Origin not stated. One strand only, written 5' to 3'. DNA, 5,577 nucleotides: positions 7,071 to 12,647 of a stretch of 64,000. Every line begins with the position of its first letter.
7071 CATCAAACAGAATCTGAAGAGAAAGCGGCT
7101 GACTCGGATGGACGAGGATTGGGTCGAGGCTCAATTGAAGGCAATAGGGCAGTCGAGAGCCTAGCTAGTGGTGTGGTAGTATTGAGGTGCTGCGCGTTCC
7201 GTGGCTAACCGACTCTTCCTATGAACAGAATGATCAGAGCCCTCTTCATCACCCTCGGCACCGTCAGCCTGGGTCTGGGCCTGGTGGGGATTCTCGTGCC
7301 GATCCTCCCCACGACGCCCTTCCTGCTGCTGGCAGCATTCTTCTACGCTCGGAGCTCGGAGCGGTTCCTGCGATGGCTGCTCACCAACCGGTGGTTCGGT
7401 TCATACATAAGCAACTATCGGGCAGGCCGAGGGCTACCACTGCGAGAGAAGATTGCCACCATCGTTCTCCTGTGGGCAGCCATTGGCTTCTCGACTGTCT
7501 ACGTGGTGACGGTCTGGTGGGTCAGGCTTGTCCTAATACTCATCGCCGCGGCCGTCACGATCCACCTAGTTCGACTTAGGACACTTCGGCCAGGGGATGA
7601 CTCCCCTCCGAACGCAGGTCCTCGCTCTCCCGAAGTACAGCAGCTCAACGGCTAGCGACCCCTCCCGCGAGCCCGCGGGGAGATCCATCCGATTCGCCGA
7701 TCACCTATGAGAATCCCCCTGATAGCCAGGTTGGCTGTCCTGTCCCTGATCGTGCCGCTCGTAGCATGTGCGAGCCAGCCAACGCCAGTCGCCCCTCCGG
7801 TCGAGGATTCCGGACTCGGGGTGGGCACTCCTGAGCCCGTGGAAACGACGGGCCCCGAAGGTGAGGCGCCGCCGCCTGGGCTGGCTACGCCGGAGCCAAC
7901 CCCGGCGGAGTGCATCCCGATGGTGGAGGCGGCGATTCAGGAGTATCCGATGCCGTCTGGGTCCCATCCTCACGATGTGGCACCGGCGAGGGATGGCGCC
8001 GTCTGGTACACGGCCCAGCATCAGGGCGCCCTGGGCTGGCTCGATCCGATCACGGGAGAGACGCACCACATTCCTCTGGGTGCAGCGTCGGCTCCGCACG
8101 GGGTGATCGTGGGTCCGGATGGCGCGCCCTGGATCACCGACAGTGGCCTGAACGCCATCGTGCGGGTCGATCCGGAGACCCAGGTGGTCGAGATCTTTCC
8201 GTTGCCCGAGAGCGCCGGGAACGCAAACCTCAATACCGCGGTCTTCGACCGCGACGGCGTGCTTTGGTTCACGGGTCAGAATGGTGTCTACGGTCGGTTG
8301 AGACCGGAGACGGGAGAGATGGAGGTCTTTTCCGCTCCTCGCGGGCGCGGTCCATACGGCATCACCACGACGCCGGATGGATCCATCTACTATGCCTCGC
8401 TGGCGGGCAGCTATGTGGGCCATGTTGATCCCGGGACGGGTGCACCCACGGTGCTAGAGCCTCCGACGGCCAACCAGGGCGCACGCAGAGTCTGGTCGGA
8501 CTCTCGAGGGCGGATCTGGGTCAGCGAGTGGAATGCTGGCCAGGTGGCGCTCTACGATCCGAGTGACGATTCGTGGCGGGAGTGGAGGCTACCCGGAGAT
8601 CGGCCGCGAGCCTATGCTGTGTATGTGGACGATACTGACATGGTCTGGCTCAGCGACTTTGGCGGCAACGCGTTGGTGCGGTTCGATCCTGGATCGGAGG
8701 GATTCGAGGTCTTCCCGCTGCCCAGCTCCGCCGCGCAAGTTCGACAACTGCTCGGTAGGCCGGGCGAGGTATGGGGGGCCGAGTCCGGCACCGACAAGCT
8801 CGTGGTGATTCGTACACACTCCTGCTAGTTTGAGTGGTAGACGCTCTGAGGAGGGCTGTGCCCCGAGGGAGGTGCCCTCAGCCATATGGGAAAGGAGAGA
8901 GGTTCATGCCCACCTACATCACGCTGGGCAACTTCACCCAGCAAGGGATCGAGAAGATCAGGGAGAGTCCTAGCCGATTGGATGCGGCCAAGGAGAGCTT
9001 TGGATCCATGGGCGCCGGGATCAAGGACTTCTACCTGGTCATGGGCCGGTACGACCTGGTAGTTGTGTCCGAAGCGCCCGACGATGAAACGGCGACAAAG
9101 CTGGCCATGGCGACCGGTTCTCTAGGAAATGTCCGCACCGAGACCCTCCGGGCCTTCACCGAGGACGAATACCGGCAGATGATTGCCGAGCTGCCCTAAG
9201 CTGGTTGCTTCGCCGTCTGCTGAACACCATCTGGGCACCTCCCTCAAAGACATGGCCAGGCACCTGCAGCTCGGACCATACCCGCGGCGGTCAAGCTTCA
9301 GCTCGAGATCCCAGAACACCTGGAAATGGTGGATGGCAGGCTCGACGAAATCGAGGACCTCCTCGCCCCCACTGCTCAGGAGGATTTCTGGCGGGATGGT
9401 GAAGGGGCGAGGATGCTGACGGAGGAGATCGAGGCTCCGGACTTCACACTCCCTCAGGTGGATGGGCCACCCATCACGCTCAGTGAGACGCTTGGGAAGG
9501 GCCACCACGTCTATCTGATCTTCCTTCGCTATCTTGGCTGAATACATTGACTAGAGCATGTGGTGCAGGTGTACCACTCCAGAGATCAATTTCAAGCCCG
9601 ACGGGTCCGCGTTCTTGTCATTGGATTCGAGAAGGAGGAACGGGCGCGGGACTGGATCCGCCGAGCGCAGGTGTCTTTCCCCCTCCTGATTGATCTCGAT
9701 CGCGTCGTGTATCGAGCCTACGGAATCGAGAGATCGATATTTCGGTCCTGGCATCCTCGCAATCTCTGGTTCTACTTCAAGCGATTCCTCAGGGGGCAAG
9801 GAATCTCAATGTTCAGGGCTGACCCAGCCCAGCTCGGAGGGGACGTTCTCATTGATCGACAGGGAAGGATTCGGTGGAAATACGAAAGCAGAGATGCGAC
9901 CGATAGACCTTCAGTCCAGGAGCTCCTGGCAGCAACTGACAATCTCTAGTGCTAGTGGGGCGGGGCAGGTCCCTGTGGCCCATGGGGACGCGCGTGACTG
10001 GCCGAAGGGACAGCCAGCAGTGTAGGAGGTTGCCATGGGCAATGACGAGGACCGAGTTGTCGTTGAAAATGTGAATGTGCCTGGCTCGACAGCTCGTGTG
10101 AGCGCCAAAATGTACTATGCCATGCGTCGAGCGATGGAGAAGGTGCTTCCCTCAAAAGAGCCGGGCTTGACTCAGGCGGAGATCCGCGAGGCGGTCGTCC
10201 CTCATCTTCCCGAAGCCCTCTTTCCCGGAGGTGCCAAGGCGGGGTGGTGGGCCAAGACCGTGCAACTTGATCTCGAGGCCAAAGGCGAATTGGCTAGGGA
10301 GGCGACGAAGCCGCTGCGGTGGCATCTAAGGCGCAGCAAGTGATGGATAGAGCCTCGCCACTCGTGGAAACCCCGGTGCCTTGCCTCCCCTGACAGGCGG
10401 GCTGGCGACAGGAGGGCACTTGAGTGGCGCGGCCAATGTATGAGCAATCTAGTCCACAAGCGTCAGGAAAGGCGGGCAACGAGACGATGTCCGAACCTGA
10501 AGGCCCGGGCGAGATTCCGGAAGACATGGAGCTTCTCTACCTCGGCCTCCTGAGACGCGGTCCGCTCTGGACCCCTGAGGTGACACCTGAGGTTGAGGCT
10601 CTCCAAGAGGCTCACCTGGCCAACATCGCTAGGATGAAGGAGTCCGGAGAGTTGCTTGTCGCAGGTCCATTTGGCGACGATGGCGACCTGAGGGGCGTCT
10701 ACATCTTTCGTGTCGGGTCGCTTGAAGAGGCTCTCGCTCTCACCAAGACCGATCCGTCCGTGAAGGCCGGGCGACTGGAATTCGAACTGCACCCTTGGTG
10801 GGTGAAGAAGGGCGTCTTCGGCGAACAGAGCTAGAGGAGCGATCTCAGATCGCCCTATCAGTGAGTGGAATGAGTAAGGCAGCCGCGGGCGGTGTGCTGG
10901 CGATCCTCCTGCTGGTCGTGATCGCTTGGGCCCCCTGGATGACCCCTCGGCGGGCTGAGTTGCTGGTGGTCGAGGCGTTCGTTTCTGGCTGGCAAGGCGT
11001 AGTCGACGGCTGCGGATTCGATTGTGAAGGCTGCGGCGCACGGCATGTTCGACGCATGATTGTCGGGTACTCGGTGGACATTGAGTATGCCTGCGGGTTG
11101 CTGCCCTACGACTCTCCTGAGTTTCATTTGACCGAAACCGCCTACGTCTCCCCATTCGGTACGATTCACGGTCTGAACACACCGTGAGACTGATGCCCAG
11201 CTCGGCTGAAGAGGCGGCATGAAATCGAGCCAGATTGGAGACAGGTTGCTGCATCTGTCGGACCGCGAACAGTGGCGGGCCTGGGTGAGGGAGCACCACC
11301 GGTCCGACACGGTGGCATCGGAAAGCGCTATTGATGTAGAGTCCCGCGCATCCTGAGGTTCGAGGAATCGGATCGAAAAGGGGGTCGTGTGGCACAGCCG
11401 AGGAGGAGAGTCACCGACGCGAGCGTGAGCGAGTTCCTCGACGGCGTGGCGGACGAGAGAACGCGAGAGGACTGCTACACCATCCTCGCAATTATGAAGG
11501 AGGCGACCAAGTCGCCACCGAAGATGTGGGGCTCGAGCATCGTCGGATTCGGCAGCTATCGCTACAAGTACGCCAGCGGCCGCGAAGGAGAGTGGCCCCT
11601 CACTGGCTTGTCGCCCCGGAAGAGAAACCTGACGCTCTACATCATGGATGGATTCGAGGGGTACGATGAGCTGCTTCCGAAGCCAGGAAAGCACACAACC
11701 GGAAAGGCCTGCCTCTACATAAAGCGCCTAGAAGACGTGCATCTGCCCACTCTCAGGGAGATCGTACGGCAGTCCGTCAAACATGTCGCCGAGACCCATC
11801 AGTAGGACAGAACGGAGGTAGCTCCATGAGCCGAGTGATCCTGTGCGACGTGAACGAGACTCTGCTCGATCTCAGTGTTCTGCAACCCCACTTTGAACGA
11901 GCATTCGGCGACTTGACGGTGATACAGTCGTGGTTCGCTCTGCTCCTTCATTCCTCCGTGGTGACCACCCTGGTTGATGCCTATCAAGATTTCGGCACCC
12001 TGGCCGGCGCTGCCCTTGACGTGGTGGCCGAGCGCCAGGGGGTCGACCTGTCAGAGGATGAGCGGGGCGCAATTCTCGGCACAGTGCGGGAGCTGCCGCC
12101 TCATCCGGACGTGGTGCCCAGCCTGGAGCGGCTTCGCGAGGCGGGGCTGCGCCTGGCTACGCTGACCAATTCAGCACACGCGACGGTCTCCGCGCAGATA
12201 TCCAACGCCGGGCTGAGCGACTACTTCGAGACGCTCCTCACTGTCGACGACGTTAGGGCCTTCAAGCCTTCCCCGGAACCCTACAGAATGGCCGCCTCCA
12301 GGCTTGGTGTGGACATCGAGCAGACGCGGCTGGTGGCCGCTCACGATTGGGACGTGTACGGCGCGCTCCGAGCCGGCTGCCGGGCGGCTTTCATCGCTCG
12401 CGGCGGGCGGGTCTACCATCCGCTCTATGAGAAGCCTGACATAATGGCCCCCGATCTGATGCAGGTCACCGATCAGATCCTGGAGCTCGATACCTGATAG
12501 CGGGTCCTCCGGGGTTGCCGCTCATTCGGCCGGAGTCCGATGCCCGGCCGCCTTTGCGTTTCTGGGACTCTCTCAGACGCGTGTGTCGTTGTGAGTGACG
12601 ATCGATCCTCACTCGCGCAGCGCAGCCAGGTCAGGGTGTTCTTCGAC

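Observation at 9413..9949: Peroxiredoxin-like thioredoxin-fold protein with a UxxU (diselenide) redox motif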

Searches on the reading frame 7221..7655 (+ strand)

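Call 36: search_protein_families(library=pfam, proteins=[window:7221-7655:+], max_evalue=0.0001)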
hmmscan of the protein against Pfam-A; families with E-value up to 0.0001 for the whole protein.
window:7221-7655:+ (144 aa): 1 family
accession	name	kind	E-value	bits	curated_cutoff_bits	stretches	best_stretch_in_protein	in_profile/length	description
PF04304.18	DUF454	-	1.6e-38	131.7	35.1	1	6-121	1-115/115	Protein of unknown function (DUF454)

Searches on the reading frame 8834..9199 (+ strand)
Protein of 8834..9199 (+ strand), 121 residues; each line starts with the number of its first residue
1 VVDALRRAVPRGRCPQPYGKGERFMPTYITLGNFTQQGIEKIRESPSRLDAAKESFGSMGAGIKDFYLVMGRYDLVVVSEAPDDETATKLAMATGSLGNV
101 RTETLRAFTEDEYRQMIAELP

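Call 36: search_protein_families(library=pfam, proteins=[window:8834-9199:+], max_evalue=0.0001)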
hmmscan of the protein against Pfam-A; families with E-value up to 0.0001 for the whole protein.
window:8834-9199:+ (121 aa): 1 family
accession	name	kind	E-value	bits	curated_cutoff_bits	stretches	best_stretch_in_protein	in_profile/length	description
PF08734.17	GYD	-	2.8e-31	107.8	31.4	1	28-117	1-91/91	GYD domain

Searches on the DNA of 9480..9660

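Call 79: search_rna_families(source=window, start=9480, end=9660, threshold=evalue, max_evalue=10)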
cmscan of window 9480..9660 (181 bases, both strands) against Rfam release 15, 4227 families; matches with E-value up to 10: 0.
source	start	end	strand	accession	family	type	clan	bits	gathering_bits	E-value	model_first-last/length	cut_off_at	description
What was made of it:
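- Rfam has no match (call 79).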

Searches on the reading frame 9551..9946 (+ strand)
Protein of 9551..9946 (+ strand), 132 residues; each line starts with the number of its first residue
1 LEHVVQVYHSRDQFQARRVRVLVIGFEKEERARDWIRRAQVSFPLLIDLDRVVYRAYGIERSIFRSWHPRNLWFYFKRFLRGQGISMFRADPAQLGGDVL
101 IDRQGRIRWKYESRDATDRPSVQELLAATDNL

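Call 11: find_related_loci(query=A1, collection=genome_contigs, flank=3000)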
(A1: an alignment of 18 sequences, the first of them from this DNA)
Query A1 (132 aa) in genome_contigs; peptide patterns used: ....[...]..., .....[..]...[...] (x = any residue, [..] = any of these).
111 stretches matched a pattern; 16 encode a relative of the query (tblastn E <= 1e-3); 16 distinct loci.
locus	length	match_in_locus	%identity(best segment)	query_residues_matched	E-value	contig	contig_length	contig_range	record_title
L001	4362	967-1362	70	1-132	3e-62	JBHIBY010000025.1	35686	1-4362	MAG: Anaerolineales bacterium isolate FS_3_bin.17 NODE_35_length_35686_cov_9.421431, whole genome shotgun sequence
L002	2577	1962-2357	55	1-132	6e-48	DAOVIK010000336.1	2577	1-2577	MAG TPA_asm: Anaerolineae bacterium isolate CSMAG_1365 CSMAG_1365_k141_4902630_length_2577_cov_9.0000, whole genome shot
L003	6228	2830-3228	53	2-131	4e-43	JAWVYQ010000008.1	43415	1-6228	MAG: Candidatus Promineifilaceae bacterium isolate HN14.bin.7 k141_134567_length_43415_cov_55.1562, whole genome shotgun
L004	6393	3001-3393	42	2-132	1e-31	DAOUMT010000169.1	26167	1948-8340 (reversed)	MAG TPA_asm: Dehalococcoidia bacterium isolate W92_261 k127_1004332, whole genome shotgun sequence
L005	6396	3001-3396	42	2-132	4e-31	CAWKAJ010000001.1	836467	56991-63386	MAG: uncultured Chloroflexia bacterium isolate MFD03726.bin.1.10 genome assembly, contig: contig_21939, whole genome sho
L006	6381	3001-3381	45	2-127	2e-30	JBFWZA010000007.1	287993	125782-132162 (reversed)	MAG: Pseudomonadales bacterium isolate CA_2019_TPBS_177 NODE_328_length_287993_cov_8.690717_TPBS, whole genome shotgun s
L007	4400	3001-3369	41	2-124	2e-29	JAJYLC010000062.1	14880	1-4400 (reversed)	MAG: Chloroflexi bacterium isolate DBS2-1.bin62 NODE_7381_length_14880_cov_1.452925, whole genome shotgun sequence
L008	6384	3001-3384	40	1-128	7e-28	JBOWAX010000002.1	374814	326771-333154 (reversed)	MAG: Dehalogenimonas sp. isolate TCA1 NODE_8_length_374814_cov_142.573858, whole genome shotgun sequence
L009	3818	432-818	37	2-129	9e-25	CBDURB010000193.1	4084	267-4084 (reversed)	MAG TPA_asm: uncultured bacterium isolate SRR22302374_concoct_75 genome assembly, contig: ERZ26661914.23209, whole genom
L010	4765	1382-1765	38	2-128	1e-24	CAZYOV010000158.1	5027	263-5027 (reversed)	MAG TPA_asm: uncultured Dehalococcoidia bacterium isolate binchicken_co85_35 genome assembly, contig: NODE_6352_length_5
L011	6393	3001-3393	37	2-131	2e-24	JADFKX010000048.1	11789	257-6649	MAG: Chloroflexota bacterium isolate B4T1B11 B4T1B11_NODE922, whole genome shotgun sequence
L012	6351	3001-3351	38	14-129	4e-21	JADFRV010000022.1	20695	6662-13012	MAG: Chloroflexota bacterium isolate B8D1T2 B8D1T2_NODE557, whole genome shotgun sequence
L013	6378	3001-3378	36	2-126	1e-18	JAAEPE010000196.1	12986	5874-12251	MAG: Myxococcales bacterium isolate Cli_2 CliG_CONTIG730310, whole genome shotgun sequence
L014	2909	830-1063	36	53-129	3e-12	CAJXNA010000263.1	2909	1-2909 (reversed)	MAG TPA_asm: uncultured Chloroflexi bacterium isolate SRR5189789_bin.6_MetaBAT_v2.12.1_MAG genome assembly, contig: NODE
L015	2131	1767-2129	30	3-121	3e-12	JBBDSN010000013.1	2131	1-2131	MAG: Gemmatimonadota bacterium isolate LejiaC_68_65 Lejia_C_110644_length_2131_cov_36, whole genome shotgun sequence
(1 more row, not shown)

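Call 14: find_related_loci(query=A1, collection=metagenome_contigs, flank=1500)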
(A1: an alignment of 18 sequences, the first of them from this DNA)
Query A1 (132 aa) in metagenome_contigs; peptide patterns used: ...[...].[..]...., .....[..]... (x = any residue, [..] = any of these).
600 stretches matched a pattern (row limit reached: there are more); 29 encode a relative of the query (tblastn E <= 1e-3); 29 distinct loci.
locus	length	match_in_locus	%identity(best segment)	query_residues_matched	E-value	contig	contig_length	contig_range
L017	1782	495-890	70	1-132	3e-67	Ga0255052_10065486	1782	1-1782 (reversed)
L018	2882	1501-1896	69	1-132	6e-63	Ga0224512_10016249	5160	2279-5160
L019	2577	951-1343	59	1-131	3e-53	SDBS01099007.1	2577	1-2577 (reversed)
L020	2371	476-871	63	1-132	2e-45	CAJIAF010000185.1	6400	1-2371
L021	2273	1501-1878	52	2-126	2e-40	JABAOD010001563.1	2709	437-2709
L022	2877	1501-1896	48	2-132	6e-37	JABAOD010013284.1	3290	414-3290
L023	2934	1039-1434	43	2-132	4e-34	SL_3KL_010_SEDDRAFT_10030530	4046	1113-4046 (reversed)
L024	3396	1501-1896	41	2-132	3e-31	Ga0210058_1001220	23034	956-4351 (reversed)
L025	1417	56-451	42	2-132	8e-31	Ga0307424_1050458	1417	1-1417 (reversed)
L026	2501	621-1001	43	2-127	2e-30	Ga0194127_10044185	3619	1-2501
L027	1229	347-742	39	2-132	6e-31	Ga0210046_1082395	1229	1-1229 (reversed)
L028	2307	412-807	39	2-132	2e-30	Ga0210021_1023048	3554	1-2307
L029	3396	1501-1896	39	2-132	2e-30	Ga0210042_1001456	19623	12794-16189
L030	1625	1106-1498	37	2-132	2e-30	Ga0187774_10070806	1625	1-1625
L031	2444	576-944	44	1-122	3e-29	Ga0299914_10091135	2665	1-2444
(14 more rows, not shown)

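Call 40: search_protein_representatives(protein=window:9551-9946:+)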
Query: 132 residues. Proteins with E-value up to 0.001 (for the whole library): 932; up to 1e-10: 209; up to 1e-30: 1. The best 150 are listed.
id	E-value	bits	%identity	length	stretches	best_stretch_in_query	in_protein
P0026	5.8e-39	149.2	54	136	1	4-131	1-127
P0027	1.2e-27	112.6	46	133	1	2-130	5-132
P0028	2.1e-24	102.1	45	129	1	10-130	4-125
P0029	4.6e-24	101.0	40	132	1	10-131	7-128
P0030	2.1e-23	98.8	40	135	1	5-127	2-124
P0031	3.0e-23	98.3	41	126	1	7-128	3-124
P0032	6.4e-23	97.3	41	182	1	2-127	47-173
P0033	9.4e-23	96.7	42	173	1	6-127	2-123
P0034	1.6e-22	96.0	39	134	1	6-128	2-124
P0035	1.9e-22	95.8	39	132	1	4-126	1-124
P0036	3.1e-22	95.1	41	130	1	11-131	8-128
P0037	7.5e-22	93.8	39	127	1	8-128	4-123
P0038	1.6e-21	92.8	41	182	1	2-129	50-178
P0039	2.7e-21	92.0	37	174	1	10-126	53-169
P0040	6.3e-21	90.8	49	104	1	42-130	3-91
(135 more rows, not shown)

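Call 60: predict_structure(alignment_id=A4)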
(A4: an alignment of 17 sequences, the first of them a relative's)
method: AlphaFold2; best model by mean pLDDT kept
length: 182 residues; sequences in the alignment: 17
mean_pLDDT: 95.0   pTM: 0.91
mean pLDDT of the five models: 95.0, 95.0, 94.5, 94.4, 93.0
residues with pLDDT >= 90: 164; 70-90: 17; 50-70: 1; < 50: 0
segments of 3 or more residues with pLDDT < 50: none
pLDDT, mean of each block of 10 residues (from residue 1): 96 98 98 97 95 98 98 96 97 97 95 91 92 86 98 97 96 92 69
secondary structure, 60 per line:
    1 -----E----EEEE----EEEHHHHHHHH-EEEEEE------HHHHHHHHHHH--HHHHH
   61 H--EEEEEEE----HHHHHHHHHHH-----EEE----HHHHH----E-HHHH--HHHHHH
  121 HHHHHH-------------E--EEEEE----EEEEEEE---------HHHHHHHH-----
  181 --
elements in order: E11-14 E19-21 H22-29 E31-36 H43-53 H56-61 E64-70 H75-85 E91-93 H98-102 H109-112 H115-126 E143-147 E152-158 H168-175
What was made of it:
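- Fold: an AlphaFold model of Cys homologue P0032 (pLDDT 95) places the first Cys (C42) at the N-cap of a helix (call 60).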

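Call 64: fold_search(model_id=the predicted structure, library=pdb)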
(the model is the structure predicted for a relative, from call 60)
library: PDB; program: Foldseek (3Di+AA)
matches with E <= 10: 1280; with E <= 0.001: 657
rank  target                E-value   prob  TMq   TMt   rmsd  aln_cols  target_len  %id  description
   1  1st9_A                5.0e-10  1.00  0.65  0.84   3.3       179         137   17  Crystal Structure of a Soluble Domain of ResA in the Oxidised Form (released 2004-05-11)
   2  2f9s_A                5.3e-10  1.00  0.65  0.84   3.6       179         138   17  2nd Crystal Structure Of A Soluble Domain Of ResA In The Oxidised Form (released 2006-04-18)
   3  3hjp_A                6.0e-10  1.00  0.74  0.84   3.2       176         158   14  The crystal structure of Bcp4 from Sulfolobus Solfataricus (released 2010-05-26)
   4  2h1b_A                7.2e-10  1.00  0.64  0.83   3.8       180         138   17  ResA E80Q (released 2006-09-19)
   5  1su9_B                1.4e-09  1.00  0.65  0.85   3.3       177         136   17  Reduced structure of the soluble domain of ResA (released 2004-05-11)
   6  2h1g_B                1.6e-09  1.00  0.63  0.81   4.4       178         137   16  ResA C74A/C77A (released 2006-09-19)
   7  7kuu_B                1.9e-09  1.00  0.67  0.61   5.0       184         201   16  LsfA from P. aeruginosa, a 1-Cys Prx in Sulfonic acid form (released 2021-12-15)
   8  1st9_B                1.9e-09  1.00  0.64  0.84   3.3       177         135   16  Crystal Structure of a Soluble Domain of ResA in the Oxidised Form (released 2004-05-11)
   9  2h19_B                2.0e-09  1.00  0.63  0.82   3.9       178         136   16  Crystal Structure of ResA Cys77Ala Variant (released 2006-09-19)
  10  1su9_A                2.9e-09  1.00  0.65  0.84   3.8       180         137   17  Reduced structure of the soluble domain of ResA (released 2004-05-11)
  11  2h19_A                3.1e-09  1.00  0.66  0.85   3.8       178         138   16  Crystal Structure of ResA Cys77Ala Variant (released 2006-09-19)
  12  2h1a_A                3.1e-09  1.00  0.63  0.82   3.9       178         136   16  ResA C74A Variant (released 2006-09-19)
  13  3c71                  3.3e-09  1.00  0.66  0.83   2.8       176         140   16  Structure of a ResA variant with a DsbA-like active site motif (CPHC) (released 2008-08-12)
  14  2h1b_C                3.3e-09  1.00  0.64  0.83   3.7       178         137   16  ResA E80Q (released 2006-09-19)
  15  2h1g_A                3.3e-09  1.00  0.63  0.82   3.6       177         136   15  ResA C74A/C77A (released 2006-09-19)
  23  9usa                  6.1e-09  1.00  0.72  0.80   3.3       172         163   23  Whole structure of C44S/C47S double mutant form of human prostamide/prostaglandin F synthase (PGFS) (released 2026-04-01)
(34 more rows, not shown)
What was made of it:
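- On NCBIfam NF040769 SelL-related redox protein: The AlphaFold model of Cys homologue P0032 (41% identical, pLDDT 95) matches ResA, Bcp, AhpE and PRXL2B (calls 60, 64).
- Closest known: Human prostamide/prostaglandin F synthase PRXL2B. Same: It has the highest sequence identity (23%) and among the highest TM-scores (0.72) of the fold matches (call 64).
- Its best fold matches are ResA, Bcp, AhpE and the PRXL2B-type PGFS 9usa (call 64). Bcp and AhpE are among the best fold matches (call 64).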

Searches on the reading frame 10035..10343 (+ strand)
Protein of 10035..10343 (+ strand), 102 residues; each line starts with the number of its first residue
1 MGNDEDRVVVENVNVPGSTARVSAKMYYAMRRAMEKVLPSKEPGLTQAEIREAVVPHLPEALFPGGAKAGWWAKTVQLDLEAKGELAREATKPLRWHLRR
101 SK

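Call 36: search_protein_families(library=pfam, proteins=[window:10035-10343:+], max_evalue=0.0001)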
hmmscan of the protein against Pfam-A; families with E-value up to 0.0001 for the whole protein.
window:10035-10343:+ (102 aa): 1 family
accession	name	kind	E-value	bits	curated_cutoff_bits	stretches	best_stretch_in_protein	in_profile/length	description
PF22278.2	DUF6958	-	7.7e-35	119.5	27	1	7-96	1-90/90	Family of unknown function (DUF6958)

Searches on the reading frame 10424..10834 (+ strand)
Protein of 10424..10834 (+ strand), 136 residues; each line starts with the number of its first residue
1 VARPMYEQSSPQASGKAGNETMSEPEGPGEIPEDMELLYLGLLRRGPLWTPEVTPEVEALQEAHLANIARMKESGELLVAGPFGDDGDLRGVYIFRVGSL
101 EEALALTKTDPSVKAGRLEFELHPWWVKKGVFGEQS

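Call 36: search_protein_families(library=pfam, proteins=[window:10424-10834:+], max_evalue=0.0001)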
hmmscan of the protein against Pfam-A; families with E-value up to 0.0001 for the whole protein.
window:10424-10834:+ (136 aa): 1 family
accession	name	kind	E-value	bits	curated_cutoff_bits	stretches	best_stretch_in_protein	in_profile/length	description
PF03795.20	YCII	-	1.2e-09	39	24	1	51-117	11-85/95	YCII-related domain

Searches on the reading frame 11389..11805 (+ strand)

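Call 36: search_protein_families(library=pfam, proteins=[window:11389-11805:+], max_evalue=0.0001)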
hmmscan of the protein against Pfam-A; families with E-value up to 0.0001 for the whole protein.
window:11389-11805:+ (138 aa): 1 family
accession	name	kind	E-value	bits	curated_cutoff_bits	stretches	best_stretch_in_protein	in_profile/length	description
PF08818.16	DUF1801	-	1.3e-12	48.4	27.2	1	26-130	2-85/85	Domain of unknown function (DU1801)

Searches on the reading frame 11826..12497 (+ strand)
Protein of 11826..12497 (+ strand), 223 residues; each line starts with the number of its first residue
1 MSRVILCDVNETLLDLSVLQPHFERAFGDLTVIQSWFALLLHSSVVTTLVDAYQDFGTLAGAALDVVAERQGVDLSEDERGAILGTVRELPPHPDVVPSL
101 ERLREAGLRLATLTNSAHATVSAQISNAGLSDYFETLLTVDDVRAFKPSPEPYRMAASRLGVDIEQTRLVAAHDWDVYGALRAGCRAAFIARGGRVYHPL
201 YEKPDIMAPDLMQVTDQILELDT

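Call 36: search_protein_families(library=pfam, proteins=[window:11826-12497:+], max_evalue=0.0001)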
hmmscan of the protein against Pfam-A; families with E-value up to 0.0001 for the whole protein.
window:11826-12497:+ (223 aa): 3 families
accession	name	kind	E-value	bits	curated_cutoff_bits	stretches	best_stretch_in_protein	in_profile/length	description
PF00702.32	Hydrolase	-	1.8e-17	64.8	26.4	1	3-184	2-191/191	haloacid dehalogenase-like hydrolase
PF13419.12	HAD_2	-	2.9e-14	54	23.8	1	89-189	77-177/178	Haloacid dehalogenase-like hydrolase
PF13242.12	Hydrolase_like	-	7.6e-05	23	22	0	147-211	4-72/75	HAD-hyrolase-like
